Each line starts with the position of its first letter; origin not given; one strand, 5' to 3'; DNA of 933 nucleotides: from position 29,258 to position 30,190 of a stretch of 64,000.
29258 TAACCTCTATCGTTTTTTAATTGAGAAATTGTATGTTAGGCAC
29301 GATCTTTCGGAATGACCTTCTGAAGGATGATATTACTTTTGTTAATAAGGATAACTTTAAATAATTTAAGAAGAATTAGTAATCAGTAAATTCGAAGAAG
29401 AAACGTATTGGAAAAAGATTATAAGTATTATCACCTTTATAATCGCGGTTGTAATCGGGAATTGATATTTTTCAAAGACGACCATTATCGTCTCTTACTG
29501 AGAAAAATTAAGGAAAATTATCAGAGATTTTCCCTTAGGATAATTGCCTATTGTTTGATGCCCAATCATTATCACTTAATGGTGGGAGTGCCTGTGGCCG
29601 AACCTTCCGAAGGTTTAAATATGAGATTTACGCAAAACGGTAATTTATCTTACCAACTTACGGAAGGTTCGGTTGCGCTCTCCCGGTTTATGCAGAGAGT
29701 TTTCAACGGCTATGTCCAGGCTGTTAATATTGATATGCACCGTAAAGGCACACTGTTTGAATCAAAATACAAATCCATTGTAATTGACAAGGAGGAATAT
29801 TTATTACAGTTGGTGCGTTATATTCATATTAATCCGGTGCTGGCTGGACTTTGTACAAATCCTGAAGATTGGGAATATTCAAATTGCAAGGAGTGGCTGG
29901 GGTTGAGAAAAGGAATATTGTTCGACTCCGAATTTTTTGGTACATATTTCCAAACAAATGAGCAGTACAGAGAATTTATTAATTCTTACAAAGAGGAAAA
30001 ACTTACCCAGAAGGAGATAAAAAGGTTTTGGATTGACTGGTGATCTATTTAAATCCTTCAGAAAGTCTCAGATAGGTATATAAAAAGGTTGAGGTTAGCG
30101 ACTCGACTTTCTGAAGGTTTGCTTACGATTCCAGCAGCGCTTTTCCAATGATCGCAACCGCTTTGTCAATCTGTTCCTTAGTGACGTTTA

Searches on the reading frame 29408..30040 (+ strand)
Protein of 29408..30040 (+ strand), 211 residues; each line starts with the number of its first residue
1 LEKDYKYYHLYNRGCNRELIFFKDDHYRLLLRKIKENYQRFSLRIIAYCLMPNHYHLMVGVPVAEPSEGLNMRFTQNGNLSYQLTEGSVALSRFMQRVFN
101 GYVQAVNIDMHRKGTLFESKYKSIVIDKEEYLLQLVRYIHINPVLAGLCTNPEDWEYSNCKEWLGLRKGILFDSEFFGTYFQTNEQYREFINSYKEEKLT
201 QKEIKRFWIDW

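Call 62: search_protein_families(library=ncbifam, proteins=[window:29408-30040:+], max_evalue=0.01)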
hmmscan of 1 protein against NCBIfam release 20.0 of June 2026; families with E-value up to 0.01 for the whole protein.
window:29408-30040:+ (211 aa): 1 family
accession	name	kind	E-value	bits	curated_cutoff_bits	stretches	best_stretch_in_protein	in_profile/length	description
NF047646.1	REP_Tyr_transpos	equivalog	1.4e-20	73.7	80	1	6-158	10-146/146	REP-associated tyrosine transposase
